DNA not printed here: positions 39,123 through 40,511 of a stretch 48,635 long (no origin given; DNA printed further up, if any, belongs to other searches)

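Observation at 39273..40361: Intact but P-loop-dead, N-terminally deleted SpoIVA homologue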

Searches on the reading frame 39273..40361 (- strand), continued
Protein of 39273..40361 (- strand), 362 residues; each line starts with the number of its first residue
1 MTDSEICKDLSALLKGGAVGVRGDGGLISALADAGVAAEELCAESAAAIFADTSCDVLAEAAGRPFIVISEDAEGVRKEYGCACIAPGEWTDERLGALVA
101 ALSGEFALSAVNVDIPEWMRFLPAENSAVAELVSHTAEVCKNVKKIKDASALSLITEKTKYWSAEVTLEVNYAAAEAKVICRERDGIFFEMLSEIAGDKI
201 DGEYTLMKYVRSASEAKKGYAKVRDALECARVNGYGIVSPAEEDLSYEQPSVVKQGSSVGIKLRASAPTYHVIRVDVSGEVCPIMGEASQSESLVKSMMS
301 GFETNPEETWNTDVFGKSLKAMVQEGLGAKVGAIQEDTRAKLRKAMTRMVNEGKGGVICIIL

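Call 23: list_cluster_members(proteins=[P0005, P0019, P0023, P0024, P0026, P0031, P0107, P0065, P0044, P0001])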
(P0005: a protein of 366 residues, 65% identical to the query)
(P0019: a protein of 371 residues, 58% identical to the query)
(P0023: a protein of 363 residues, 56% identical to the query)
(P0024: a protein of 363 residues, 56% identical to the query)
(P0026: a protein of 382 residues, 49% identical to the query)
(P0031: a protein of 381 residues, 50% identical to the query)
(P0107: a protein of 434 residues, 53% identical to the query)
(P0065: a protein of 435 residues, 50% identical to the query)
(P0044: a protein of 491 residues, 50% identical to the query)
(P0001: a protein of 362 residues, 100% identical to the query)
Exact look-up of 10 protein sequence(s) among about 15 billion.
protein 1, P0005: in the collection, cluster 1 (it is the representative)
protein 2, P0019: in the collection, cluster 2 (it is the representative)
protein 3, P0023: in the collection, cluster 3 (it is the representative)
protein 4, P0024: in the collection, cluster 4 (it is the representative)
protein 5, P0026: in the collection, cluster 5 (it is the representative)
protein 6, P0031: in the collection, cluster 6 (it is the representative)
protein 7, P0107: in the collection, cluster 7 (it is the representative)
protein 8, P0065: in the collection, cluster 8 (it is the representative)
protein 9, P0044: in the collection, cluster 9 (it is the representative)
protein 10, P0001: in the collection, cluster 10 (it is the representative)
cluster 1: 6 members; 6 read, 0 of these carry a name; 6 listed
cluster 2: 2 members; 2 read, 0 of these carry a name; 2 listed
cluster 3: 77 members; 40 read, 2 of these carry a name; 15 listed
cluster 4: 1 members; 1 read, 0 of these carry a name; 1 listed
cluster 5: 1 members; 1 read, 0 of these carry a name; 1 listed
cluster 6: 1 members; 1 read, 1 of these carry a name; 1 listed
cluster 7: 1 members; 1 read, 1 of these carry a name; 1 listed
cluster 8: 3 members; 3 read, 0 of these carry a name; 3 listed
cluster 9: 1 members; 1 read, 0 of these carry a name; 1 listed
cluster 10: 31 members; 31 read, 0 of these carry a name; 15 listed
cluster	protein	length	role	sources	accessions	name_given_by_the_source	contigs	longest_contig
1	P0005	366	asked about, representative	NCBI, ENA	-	-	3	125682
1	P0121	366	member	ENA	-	-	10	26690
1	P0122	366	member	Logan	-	-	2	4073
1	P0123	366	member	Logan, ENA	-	-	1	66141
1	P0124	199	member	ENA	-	-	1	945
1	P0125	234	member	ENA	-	-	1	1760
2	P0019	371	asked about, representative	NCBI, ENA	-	-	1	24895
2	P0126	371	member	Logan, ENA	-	-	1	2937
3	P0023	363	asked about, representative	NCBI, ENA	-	-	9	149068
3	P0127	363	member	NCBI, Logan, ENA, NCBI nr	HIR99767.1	MAG TPA: hypothetical protein IAB42_05180 [Candidatus Coproplasma avistercoris] | hypothetical protein [Candidatus Coproplasma avistercoris]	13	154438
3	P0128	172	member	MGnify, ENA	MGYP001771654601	FL=1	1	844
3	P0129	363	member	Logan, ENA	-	-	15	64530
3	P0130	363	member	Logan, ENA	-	-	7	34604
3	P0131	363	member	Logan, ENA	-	-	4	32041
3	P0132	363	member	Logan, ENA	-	-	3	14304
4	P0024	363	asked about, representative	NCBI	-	-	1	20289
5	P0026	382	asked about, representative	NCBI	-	-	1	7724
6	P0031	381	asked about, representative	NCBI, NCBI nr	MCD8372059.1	MAG: hypothetical protein LUD27_02015 [Clostridia bacterium] | hypothetical protein [Clostridia bacterium]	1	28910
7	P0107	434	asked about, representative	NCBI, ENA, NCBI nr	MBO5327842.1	MAG: hypothetical protein J6B04_01560 [Clostridia bacterium] | hypothetical protein [Clostridia bacterium]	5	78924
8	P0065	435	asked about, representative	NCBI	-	-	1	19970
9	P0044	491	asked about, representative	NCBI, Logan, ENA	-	-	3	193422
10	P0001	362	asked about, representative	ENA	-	-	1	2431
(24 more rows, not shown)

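Call 34: find_encoding_contigs(protein=P0002, flank=10000, max_places=2)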
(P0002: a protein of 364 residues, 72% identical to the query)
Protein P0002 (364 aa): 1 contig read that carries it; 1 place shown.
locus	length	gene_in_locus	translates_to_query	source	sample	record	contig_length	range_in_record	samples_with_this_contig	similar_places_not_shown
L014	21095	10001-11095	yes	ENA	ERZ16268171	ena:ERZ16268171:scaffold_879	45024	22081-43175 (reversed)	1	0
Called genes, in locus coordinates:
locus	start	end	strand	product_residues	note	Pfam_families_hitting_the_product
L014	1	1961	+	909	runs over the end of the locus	PF12704:MacB_PCD (weak), PF02687:FtsX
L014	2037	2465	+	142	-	PF01047:MarR (weak), PF12802:MarR_2 (weak), PF13463:HTH_27 (weak), PF13601:HTH_34 (faint), PF09339:HTH_IclR (weak)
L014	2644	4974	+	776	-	PF00933:Glyco_hydro_3, PF01915:Glyco_hydro_3_C, PF14310:Fn3-like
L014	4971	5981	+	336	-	PF02558:ApbA, PF08546:ApbA_C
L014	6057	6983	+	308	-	PF00561:Abhydrolase_1, PF12146:Hydrolase_4, PF12697:Abhydrolase_6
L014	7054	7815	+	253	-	PF00756:Esterase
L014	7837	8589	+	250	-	-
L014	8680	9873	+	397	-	PF02222:ATP-grasp (faint)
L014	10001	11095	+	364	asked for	PF20438:SpoIVA_middle, PF20439:SpoIVA_C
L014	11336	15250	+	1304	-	PF01915:Glyco_hydro_3_C, PF14310:Fn3-like, PF00933:Glyco_hydro_3, PF05345:He_PIG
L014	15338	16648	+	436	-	PF09479:Flg_new, PF18998:Flg_new_2 (faint), PF09479:Flg_new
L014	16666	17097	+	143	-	-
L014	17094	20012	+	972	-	PF01915:Glyco_hydro_3_C, PF14310:Fn3-like, PF00933:Glyco_hydro_3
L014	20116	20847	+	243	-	-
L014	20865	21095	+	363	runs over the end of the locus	-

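Call 35: find_encoding_contigs(protein=P0031, flank=10000, max_places=2)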
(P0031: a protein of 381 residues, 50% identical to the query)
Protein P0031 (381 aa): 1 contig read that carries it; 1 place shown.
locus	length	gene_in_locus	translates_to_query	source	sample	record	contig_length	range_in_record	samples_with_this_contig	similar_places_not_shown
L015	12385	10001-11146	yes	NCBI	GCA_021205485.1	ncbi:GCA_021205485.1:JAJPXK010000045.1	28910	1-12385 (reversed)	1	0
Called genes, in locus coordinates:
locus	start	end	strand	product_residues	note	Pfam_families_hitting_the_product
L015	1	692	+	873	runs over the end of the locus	PF12704:MacB_PCD (weak), PF02687:FtsX, PF12704:MacB_PCD (weak), PF02687:FtsX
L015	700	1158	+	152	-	PF22381:Staph_reg_Sar_Rot (faint), PF12802:MarR_2 (weak), PF01047:MarR, PF13463:HTH_27, PF13601:HTH_34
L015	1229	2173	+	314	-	-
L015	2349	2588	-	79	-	PF04070:DUF378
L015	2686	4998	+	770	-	PF00933:Glyco_hydro_3, PF01915:Glyco_hydro_3_C, PF14310:Fn3-like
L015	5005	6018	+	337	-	PF02558:ApbA, PF08546:ApbA_C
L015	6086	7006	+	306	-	PF00561:Abhydrolase_1, PF12146:Hydrolase_4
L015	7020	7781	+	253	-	PF00756:Esterase, PF02230:Abhydrolase_2 (weak)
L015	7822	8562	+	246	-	PF00756:Esterase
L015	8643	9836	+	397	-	-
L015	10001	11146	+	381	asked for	PF20438:SpoIVA_middle, PF20439:SpoIVA_C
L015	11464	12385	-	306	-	PF00005:ABC_tran, PF02463:SMC_N, PF09818:ABC_ATPase (faint)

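Call 53: search_protein_representatives(protein=window:39273-40361:-)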
Query: 362 residues. Proteins with E-value up to 0.001 (for the whole library): 1098; up to 1e-10: 580; up to 1e-30: 154. The best 150 are listed.
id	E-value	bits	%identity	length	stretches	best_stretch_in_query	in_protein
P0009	2.3e-139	480.8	62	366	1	1-362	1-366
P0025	3.6e-106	371.7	69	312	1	113-362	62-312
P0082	1.6e-95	336.7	52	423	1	35-362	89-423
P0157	1.8e-87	310.2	48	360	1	20-362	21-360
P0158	3.2e-85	302.8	51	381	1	100-362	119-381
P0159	4.6e-79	282.6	52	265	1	107-362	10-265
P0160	1.1e-72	261.6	50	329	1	51-308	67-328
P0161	6.8e-72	259.0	44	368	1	60-362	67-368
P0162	1.6e-70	254.5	43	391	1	91-362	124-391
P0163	2.8e-60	220.8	39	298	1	89-362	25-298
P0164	3.5e-57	210.6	39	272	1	104-362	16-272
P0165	2.5e-56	207.8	40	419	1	78-362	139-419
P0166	7.0e-56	206.4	33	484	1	18-362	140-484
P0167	1.2e-54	202.4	36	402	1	51-362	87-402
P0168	2.1e-52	194.9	36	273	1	93-362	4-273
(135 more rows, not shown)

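Call 55: predict_structure(alignment_id=A3)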
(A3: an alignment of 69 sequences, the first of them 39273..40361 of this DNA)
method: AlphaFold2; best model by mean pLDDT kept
length: 362 residues; sequences in the alignment: 69
mean_pLDDT: 77.2   pTM: 0.52
mean pLDDT of the five models: 77.2, 77.1, 74.3, 74.0, 71.5
residues with pLDDT >= 90: 116; 70-90: 142; 50-70: 68; < 50: 36
segments of 3 or more residues with pLDDT < 50: 217-238, 270-274, 355-362
pLDDT, mean of each block of 10 residues (from residue 1): 77 92 88 91 93 87 93 89 89 90 93 86 83 93 92 90 91 93 81 72 69 54 41 44 73 73 68 55 65 79 82 78 75 67 59 45 33
secondary structure, 60 per line:
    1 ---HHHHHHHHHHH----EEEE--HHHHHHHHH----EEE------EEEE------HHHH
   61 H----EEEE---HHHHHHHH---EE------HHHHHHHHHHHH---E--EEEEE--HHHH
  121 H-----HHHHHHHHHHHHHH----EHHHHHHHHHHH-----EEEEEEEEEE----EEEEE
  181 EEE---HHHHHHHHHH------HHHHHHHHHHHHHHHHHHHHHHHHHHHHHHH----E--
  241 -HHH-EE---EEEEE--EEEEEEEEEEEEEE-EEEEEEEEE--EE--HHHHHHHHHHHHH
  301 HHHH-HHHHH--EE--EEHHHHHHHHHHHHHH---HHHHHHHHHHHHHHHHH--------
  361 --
elements in order: H4-14 E19-22 H25-33 E38-40 E47-50 H57-61 E66-69 H73-80 H92-103 E110-114 H117-121 H127-140 H146-156 E162-171 E176-183 H187-196 H203-233 E251-255 E258-271 E273-281 H288-304 H306-310 H319-332 H336-352

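Call 59: fold_search(model_id=the predicted structure, library=pdb)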
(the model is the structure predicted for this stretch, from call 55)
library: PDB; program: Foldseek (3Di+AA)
matches with E <= 10: 1027; with E <= 0.001: 0
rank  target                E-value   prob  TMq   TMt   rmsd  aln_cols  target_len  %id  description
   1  1izn_B                1.9e-02  0.13  0.10  0.13  26.3       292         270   12  Crystal Structure of Actin Filament Capping Protein CapZ (released 2003-04-08)
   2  3aae_B                2.5e-02  0.10  0.10  0.13  25.6       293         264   14  Crystal structure of Actin capping protein in complex with CARMIL fragment (released 2010-11-17)
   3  8bnz_A                4.5e-02  0.18  0.12  0.07  17.0       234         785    9  BAM-EspP complex structure with BamA-G431C/EspP-N1293C mutations in nanodisc (released 2023-04-26)
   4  8sqa_A                6.3e-02  0.13  0.13  0.07  26.3       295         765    9  The cryo-EM structure of the EcBAM/EspP(beta8-12) complex (released 2024-05-08)
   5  5jrb_A                7.1e-02  0.47  0.16  0.25  12.9       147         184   16  Rad52(1-212) K102A/K133A/E202A mutant (released 2016-08-10)
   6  8rjw_D                7.5e-02  0.20  0.11  0.18  13.5       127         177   12  Human RAD52 open ring - ssDNA complex (released 2024-04-24)
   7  8qlp_E                8.0e-02  0.06  0.10  0.09  28.2       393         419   10  CryoEM structure of the RNA/DNA bound SPARTA (BabAgo/TIR-APAZ) tetrameric complex (released 2024-01-31)
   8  8pzu_A                8.5e-02  0.11  0.11  0.06  22.4       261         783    9  Wait Complex: BAM bound Darobactin-B and Compact SurA (released 2024-09-25)
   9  3lk4_2                8.5e-02  0.07  0.09  0.12  25.4       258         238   14  Crystal structure of CapZ bound to the uncapping motif from CD2AP (released 2010-04-07)
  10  9bli_B                9.0e-02  0.08  0.10  0.13  26.0       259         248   12  Crystal structure of Actin capping protein in complex with a fragment of Legionella pneumophila RavB (released 2025-05-07)
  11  3aae_F                9.0e-02  0.08  0.10  0.13  25.2       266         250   14  Crystal structure of Actin capping protein in complex with CARMIL fragment (released 2010-11-17)
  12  8bjm_B                9.5e-02  0.28  0.13  0.21  12.2       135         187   12  Human full length RAD52 undecamer. (released 2023-11-15)
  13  3lk4_5                9.5e-02  0.07  0.09  0.12  25.4       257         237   13  Crystal structure of CapZ bound to the uncapping motif from CD2AP (released 2010-04-07)
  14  9kfu                  1.0e-01  0.60  0.10  0.12   9.1        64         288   17  Human FGFR3 in complex with inhibitor F1 (released 2025-09-03)
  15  5jrb_K                1.0e-01  0.18  0.12  0.20  17.9       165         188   11  Rad52(1-212) K102A/K133A/E202A mutant (released 2016-08-10)
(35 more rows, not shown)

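Call 83: find_encoding_contigs(protein=P0082, flank=10000, max_places=2)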
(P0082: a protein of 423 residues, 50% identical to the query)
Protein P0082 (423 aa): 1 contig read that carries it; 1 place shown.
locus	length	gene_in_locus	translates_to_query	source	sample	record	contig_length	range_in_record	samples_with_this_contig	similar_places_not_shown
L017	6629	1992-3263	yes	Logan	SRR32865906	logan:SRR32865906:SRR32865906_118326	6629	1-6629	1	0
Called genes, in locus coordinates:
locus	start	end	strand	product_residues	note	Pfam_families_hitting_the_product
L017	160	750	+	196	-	PF12917:YfbR-like, PF13023:HD_3, PF01966:HD (weak)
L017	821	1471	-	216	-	PF00899:ThiF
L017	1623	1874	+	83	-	PF04070:DUF378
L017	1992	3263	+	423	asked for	PF09547:SpoIVA_ATPase, PF20438:SpoIVA_middle, PF20439:SpoIVA_C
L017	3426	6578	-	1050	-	PF13306:LRR_5, PF13855:LRR_8 (faint), PF13306:LRR_5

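Call 84: find_encoding_contigs(protein=P0065, flank=10000, max_places=2)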
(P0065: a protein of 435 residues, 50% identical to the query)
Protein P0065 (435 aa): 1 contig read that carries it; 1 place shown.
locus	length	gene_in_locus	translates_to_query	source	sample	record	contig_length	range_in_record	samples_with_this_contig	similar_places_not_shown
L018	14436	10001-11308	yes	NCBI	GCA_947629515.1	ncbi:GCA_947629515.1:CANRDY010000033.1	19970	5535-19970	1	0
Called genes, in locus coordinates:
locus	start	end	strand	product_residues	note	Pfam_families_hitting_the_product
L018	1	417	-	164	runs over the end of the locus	PF00588:SpoU_methylase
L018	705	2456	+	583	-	PF02690:Na_Pi_cotrans, PF01895:PhoU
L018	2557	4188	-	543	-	-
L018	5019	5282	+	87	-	PF04070:DUF378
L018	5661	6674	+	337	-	PF02558:ApbA, PF03446:NAD_binding_2 (weak), PF03807:F420_oxidored (weak), PF08546:ApbA_C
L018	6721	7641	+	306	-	PF00561:Abhydrolase_1, PF12146:Hydrolase_4, PF12697:Abhydrolase_6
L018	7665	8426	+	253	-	PF00756:Esterase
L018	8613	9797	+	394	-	PF01071:GARS_A (weak), PF02222:ATP-grasp (weak), PF02655:ATP-grasp_3 (faint), PF13535:ATP-grasp_4 (weak)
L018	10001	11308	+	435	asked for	PF09547:SpoIVA_ATPase, PF20438:SpoIVA_middle, PF20439:SpoIVA_C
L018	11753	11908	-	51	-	-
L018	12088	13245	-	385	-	PF00389:2-Hacid_dh, PF02826:2-Hacid_dh_C, PF03446:NAD_binding_2 (weak)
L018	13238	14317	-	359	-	PF00266:Aminotran_5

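Call 87: find_encoding_contigs(protein=P0056, flank=10000, max_places=3)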
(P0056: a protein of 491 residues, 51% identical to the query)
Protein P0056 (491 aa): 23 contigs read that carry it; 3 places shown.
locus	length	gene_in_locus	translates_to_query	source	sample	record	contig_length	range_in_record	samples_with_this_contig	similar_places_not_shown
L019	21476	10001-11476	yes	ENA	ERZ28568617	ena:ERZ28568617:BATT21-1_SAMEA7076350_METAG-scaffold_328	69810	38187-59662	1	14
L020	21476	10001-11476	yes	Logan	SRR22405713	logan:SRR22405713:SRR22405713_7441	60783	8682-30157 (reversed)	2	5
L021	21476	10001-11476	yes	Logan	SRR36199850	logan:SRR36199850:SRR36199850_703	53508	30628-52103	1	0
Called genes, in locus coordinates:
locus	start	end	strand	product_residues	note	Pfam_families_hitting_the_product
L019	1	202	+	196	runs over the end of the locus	PF00574:CLP_protease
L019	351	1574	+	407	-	PF06689:zf-C4_ClpX, PF05496:RuvB_N (faint), PF01078:Mg_chelatase (faint), PF00004:AAA, PF07724:AAA_2, PF07728:AAA_5 (faint), PF10431:ClpB_D2-small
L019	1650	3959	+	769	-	PF02190:LON_substr_bdg, PF00004:AAA, PF07724:AAA_2 (faint), PF07728:AAA_5, PF22667:Lon_lid, PF05362:Lon_C, PF13541:ChlI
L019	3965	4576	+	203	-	PF03193:RsgA_GTPase (faint), PF01926:MMR_HSR1, PF02421:FeoB_N (weak)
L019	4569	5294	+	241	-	PF02397:Bac_transf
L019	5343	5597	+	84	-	PF04070:DUF378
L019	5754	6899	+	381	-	PF00657:Lipase_GDSL, PF13472:Lipase_GDSL_2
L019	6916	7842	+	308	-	PF00561:Abhydrolase_1, PF12146:Hydrolase_4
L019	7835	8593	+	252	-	PF00756:Esterase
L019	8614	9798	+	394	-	PF13535:ATP-grasp_4 (faint)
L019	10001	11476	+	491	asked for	PF09547:SpoIVA_ATPase, PF20438:SpoIVA_middle, PF20439:SpoIVA_C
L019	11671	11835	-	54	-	-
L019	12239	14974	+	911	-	-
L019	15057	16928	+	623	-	PF00753:Lactamase_B, PF12706:Lactamase_B_2, PF22505:RNase_J_b_CASP, PF07521:RMMBL, PF17770:RNase_J_C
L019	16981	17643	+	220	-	PF01596:Methyltransf_3, PF13847:Methyltransf_31, PF13578:Methyltransf_24, PF13649:Methyltransf_25 (faint)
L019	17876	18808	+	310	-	PF02086:MethyltransfD12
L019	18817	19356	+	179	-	PF20472:PDDEXK_11 (weak)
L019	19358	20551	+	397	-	PF01136:Peptidase_U32, PF16325:Peptidase_U32_C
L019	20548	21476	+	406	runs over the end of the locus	PF00275:EPSP_synthase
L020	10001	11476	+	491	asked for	PF09547:SpoIVA_ATPase, PF20438:SpoIVA_middle, PF20439:SpoIVA_C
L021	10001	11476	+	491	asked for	PF09547:SpoIVA_ATPase, PF20438:SpoIVA_middle, PF20439:SpoIVA_C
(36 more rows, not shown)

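Call 88: find_encoding_contigs(protein=P0099, flank=10000, max_places=2)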
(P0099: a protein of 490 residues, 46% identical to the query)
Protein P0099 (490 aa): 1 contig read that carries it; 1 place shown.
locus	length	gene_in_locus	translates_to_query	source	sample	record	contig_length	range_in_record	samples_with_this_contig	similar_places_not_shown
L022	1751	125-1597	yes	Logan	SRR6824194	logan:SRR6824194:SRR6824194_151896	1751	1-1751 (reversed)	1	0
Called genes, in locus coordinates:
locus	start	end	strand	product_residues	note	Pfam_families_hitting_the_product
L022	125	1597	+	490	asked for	PF09547:SpoIVA_ATPase, PF20438:SpoIVA_middle, PF20439:SpoIVA_C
